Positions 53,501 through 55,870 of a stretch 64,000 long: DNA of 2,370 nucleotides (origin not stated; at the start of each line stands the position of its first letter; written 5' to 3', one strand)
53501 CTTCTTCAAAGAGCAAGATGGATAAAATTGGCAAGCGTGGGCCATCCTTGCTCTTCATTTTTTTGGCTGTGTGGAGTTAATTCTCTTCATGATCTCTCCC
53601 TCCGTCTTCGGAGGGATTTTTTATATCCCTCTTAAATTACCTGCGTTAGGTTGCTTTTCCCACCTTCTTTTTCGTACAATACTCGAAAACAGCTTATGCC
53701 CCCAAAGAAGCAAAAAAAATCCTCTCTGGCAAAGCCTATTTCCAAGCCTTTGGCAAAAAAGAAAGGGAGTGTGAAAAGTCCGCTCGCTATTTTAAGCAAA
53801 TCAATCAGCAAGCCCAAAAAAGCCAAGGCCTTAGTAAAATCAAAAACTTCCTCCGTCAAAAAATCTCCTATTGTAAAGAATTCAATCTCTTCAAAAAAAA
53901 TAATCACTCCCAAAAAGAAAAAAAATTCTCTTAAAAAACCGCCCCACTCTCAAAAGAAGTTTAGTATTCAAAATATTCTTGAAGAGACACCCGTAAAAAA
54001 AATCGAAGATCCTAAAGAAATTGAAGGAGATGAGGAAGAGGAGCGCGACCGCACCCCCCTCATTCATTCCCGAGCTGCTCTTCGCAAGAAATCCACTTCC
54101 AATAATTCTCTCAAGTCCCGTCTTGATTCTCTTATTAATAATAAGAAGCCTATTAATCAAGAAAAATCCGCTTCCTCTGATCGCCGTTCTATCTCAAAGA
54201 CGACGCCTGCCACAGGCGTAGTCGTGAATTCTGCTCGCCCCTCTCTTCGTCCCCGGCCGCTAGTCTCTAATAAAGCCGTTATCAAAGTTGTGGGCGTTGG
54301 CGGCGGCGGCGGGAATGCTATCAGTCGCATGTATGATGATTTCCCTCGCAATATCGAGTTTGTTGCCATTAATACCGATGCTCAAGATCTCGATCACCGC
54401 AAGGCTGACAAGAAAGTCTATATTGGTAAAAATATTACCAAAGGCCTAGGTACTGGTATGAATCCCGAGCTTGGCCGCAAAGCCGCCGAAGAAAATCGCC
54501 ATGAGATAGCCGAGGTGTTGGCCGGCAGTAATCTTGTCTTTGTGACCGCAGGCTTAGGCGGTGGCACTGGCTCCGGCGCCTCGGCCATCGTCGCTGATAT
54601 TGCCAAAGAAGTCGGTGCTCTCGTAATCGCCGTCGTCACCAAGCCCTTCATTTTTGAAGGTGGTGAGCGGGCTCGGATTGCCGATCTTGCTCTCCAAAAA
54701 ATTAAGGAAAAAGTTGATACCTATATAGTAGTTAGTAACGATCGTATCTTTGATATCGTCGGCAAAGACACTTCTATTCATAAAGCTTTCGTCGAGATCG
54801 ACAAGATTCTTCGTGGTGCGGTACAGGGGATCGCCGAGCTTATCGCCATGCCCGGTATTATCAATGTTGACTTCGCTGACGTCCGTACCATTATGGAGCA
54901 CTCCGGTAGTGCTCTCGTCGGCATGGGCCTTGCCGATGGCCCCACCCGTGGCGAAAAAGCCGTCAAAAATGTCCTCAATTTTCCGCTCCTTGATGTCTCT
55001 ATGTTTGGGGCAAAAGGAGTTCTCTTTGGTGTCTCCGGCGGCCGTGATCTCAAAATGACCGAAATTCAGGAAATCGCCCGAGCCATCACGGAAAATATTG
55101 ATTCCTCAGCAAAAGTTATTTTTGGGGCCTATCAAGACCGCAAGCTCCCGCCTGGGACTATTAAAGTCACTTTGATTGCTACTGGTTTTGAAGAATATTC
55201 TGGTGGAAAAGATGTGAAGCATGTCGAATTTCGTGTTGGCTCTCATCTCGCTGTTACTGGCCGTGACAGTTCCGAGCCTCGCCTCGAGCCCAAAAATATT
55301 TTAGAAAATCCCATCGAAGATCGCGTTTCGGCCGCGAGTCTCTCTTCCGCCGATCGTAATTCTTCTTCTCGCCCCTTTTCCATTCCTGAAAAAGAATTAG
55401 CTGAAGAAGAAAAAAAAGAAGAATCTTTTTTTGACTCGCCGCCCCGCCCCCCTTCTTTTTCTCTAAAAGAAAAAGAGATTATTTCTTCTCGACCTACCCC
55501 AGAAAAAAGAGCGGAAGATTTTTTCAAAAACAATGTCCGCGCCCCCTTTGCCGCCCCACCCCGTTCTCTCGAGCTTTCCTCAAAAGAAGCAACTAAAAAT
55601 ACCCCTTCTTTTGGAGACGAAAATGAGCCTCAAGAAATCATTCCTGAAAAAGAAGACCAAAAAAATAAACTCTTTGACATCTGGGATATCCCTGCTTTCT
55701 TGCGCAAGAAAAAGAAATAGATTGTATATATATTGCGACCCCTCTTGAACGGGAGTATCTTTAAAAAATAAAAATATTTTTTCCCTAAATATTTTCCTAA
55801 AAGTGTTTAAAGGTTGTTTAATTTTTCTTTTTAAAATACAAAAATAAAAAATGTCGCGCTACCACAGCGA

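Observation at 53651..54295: Lysine-rich, histone H1-like N-terminal extensions on three unrelated core proteins (FtsZ, RecA, HisS)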

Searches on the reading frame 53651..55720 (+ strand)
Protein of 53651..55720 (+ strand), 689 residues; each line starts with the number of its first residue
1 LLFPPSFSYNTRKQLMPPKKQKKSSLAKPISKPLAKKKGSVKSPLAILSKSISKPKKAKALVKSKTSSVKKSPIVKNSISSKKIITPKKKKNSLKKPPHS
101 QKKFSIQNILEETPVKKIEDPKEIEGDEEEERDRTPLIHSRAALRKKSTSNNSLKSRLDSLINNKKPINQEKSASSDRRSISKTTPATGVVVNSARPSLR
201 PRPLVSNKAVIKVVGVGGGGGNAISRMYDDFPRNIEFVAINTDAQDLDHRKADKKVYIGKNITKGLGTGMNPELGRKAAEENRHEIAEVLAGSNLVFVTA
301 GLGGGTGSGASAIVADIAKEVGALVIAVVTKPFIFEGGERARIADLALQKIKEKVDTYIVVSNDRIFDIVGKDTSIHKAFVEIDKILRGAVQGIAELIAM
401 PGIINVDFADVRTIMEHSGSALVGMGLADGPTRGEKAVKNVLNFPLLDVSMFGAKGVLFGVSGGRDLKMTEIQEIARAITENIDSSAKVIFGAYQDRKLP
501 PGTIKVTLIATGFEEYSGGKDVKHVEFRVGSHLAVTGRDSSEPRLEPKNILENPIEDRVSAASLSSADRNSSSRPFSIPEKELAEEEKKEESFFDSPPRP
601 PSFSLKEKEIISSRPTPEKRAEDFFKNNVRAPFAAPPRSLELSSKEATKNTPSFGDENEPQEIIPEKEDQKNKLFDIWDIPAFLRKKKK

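Call 5: search_protein_families(library=pfam, proteins=[window:53651-55720:+], max_evalue=0.01)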
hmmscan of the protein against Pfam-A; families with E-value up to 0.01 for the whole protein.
window:53651-55720:+ (689 aa): 3 families
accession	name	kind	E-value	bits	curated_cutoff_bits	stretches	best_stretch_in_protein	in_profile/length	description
PF00091.31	Tubulin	-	8.8e-44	150.5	33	1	211-370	2-189/190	Tubulin/FtsZ family, GTPase domain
PF12327.13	FtsZ_C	-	3.1e-26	91.9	27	1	419-514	1-95/95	FtsZ family, C-terminal domain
PF13809.12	Tubulin_2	-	0.0029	17.4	27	0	213-252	2-50/356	Tubulin like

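Call 7: find_homologous_proteins(query=window:53696-55720:+, max_evalue=1e-10)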
Query window:53696-55720:+ (674 aa): 8000 proteins with E <= 1e-10 among 8000 candidates; the best 120 are listed.
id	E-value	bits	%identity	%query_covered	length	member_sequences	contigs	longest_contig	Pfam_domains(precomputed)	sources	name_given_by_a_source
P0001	0.0e+0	1437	100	100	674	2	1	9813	PF00091.32,PF12327.14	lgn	-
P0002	3.7e-140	487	67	51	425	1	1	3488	PF00091.32,PF12327.14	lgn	-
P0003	4.8e-140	486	67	52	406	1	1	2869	PF00091.32,PF12327.14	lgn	-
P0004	1.8e-138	481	71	43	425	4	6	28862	PF00091.32,PF12327.14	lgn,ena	-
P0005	2.8e-138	481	61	55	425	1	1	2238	PF00091.32,PF12327.14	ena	-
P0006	3.2e-138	480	67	52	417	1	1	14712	PF00091.32,PF12327.14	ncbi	-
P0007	3.5e-138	480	61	55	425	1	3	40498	PF00091.32,PF12327.14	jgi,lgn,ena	-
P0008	1.1e-137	479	61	58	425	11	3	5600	PF00091.32,PF12327.14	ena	-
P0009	1.2e-136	475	60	57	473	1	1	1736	PF00091.32,PF12327.14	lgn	-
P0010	2.5e-136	474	70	48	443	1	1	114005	PF00091.32,PF12327.14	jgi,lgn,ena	-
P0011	5.0e-136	473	70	46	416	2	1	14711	PF00091.32,PF12327.14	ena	-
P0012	3.9e-135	470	67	50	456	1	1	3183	PF00091.32,PF12327.14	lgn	-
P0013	4.4e-135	470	70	46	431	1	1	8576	PF00091.32,PF12327.14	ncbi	ncbi:MAG: cell division protein FtsZ [Patescibacteria group bacterium]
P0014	3.3e-133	464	70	46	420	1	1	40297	PF00091.32,PF12327.14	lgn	-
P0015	2.6e-132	461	63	51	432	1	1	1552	PF00091.32,PF12327.14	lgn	-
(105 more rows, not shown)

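Call 22: list_cluster_members(proteins=[window:53696-55720:+, window:53651-55720:+, window:26944-27270:+, P0001])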
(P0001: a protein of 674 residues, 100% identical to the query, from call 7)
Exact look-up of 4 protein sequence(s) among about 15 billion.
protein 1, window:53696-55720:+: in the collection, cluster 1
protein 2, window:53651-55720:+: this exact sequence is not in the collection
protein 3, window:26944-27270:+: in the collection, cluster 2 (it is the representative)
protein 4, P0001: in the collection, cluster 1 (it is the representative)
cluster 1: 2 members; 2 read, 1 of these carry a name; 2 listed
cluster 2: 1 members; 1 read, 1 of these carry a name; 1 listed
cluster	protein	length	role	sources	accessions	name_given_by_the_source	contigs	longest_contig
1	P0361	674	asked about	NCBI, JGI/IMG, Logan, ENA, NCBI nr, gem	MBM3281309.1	MAG: cell division protein FtsZ [Candidatus Harrisonbacteria bacterium] | cell division protein FtsZ [Candidatus Harrisonbacteria bacterium]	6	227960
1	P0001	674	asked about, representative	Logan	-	-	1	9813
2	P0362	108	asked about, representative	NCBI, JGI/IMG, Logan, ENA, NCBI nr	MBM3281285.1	MAG: 50S ribosomal protein L31 [Candidatus Harrisonbacteria bacterium] | 50S ribosomal protein L31 [Candidatus Harrisonbacteria bacterium]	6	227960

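Call 23: find_encoding_contigs(protein=P0001, flank=5000, max_places=3)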
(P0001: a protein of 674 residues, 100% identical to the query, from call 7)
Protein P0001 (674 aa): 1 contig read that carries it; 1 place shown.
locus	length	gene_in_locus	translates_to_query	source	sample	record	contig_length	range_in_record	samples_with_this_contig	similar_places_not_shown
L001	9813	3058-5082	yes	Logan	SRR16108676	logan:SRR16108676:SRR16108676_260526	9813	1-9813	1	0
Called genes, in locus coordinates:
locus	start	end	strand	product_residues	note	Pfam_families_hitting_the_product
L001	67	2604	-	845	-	-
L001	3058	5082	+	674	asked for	PF00091:Tubulin, PF12327:FtsZ_C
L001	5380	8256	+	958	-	PF03477:ATP-cone, PF00317:Ribonuc_red_lgN, PF02867:Ribonuc_red_lgC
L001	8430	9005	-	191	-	-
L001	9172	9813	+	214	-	?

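Call 24: find_encoding_contigs(protein=P0009, flank=3000, max_places=2)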
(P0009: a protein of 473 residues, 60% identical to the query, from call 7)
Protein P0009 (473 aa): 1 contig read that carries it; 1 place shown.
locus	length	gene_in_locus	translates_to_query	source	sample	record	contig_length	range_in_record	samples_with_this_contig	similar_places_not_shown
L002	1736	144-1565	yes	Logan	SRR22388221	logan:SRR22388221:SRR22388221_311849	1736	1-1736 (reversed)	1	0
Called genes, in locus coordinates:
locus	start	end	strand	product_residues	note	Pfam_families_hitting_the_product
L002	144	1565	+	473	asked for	PF00091:Tubulin, PF12327:FtsZ_C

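Call 44: predict_structure(alignment_id=A1)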
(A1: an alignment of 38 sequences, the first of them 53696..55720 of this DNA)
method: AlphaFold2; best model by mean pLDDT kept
length: 674 residues; sequences in the alignment: 38
mean_pLDDT: 66.9   pTM: 0.56
mean pLDDT of the five models: 66.9, 65.4, 61.6, 59.9, 57.9
residues with pLDDT >= 90: 201; 70-90: 98; 50-70: 125; < 50: 250
segments of 3 or more residues with pLDDT < 50: 1-3, 23-36, 44-55, 57-69, 84-96, 118-150, 157-163, 172-175, 177-180, 502-525, 551-553, 555-570, 586-592, 594-613, 623-636, 638-641, 651-664
pLDDT, mean of each block of 10 residues (from residue 1): 47 52 47 48 45 43 45 51 47 44 52 53 44 44 42 46 49 49 56 85 93 85 95 95 92 92 97 96 95 97 97 93 93 96 90 83 84 84 67 85 89 93 87 78 92 94 93 90 92 86 41 33 47 54 50 45 43 55 50 44 43 50 47 47 52 41 53 60
secondary structure, 60 per line:
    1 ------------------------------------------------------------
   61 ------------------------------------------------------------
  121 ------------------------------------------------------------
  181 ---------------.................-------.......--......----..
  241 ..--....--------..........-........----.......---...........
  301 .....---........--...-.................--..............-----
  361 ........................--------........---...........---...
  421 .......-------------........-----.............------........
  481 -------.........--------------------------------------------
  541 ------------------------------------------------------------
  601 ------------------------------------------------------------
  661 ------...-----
elements in order (helices of 4 or more, strands of 3 or more residues): E196-201 H202-212 E220-226 H229-234 E239-242 H245-248 H257-266 H268-275 E280-286 H290-305 E309-316 H323-339 E342-347 H348-355 H361-384 H393-400 E404-414 H418-427 E441-448 H454-466 E473-480 E488-496

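Call 55: search_protein_families(library=ncbifam, proteins=[window:53696-55720:+], max_evalue=0.01)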
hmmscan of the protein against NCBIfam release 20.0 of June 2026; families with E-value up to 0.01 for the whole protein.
window:53696-55720:+ (674 aa): 1 family
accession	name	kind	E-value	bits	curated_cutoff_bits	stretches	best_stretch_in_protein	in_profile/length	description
TIGR00065.1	ftsZ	equivalog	8.8e-111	370.6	295.2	1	191-508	15-334/353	cell division protein FtsZ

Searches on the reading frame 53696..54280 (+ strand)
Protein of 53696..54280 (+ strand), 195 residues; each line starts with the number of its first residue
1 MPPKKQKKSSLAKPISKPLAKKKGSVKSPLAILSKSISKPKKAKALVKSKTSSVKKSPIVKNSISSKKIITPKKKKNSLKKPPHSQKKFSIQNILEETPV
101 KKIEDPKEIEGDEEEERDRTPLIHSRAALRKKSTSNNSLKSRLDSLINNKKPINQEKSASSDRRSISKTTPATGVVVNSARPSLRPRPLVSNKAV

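Call 31: search_protein_families(library=pfam, proteins=[window:53696-54280:+], max_evalue=10)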
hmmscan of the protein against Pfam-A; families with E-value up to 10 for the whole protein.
window:53696-54280:+ (195 aa): 1 family
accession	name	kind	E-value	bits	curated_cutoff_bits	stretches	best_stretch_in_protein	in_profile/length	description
PF18732.6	HEPN_AbiA_CTD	-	0.29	11.5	27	1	76-150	53-127/132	HEPN like, Abia C-terminal domain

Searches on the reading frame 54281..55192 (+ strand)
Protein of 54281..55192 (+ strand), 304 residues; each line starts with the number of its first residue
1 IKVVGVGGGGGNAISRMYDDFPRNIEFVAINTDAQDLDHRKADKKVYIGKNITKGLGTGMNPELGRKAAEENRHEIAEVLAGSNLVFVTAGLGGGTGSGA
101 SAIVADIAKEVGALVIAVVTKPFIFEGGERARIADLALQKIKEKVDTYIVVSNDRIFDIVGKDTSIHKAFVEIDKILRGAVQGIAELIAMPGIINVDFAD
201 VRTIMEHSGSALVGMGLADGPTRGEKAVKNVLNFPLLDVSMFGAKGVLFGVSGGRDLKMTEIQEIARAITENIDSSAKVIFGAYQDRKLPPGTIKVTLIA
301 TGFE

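Call 45: search_protein_representatives(protein=window:54281-55192:+)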
Query: 304 residues. Proteins with E-value up to 0.001 (for the whole library): 24948; up to 1e-10: 15953; up to 1e-30: 6348. The best 150 are listed.
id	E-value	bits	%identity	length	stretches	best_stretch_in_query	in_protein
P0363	1.2e-146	504.2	44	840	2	1-303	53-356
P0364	1.4e-112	392.4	59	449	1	1-303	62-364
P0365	2.0e-110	385.3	59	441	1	1-303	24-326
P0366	7.5e-107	373.6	39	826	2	2-303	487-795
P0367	3.2e-103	361.7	57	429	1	1-303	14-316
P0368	7.0e-102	357.3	56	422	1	1-303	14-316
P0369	1.3e-97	343.3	54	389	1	1-303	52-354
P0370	1.0e-96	340.3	38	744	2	2-302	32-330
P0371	2.6e-95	335.7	57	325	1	1-303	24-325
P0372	5.4e-95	334.7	56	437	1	1-304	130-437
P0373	1.6e-93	329.9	51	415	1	1-303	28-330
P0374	3.5e-91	322.2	54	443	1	1-303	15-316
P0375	7.7e-89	314.5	51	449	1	1-304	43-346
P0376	1.3e-87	310.5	51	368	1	1-290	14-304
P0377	1.8e-87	310.0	50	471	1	1-304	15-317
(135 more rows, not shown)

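Call 47: find_related_loci(query=window:54281-55192:+, collection=genome_contigs, flank=10000)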
Query window:54281-55192:+ (304 aa) in genome_contigs; peptide patterns used: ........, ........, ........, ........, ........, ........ (x = any residue, [..] = any of these).
324 stretches matched a pattern; 1 encode a relative of the query (tblastn E <= 1e-3); 1 distinct loci.
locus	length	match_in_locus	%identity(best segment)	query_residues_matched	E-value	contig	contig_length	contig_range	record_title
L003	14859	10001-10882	56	12-303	2e-104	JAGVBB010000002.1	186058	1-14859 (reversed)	MAG: Candidatus Paceibacterota bacterium isolate DeMMO6_41 c_000000010009, whole genome shotgun sequence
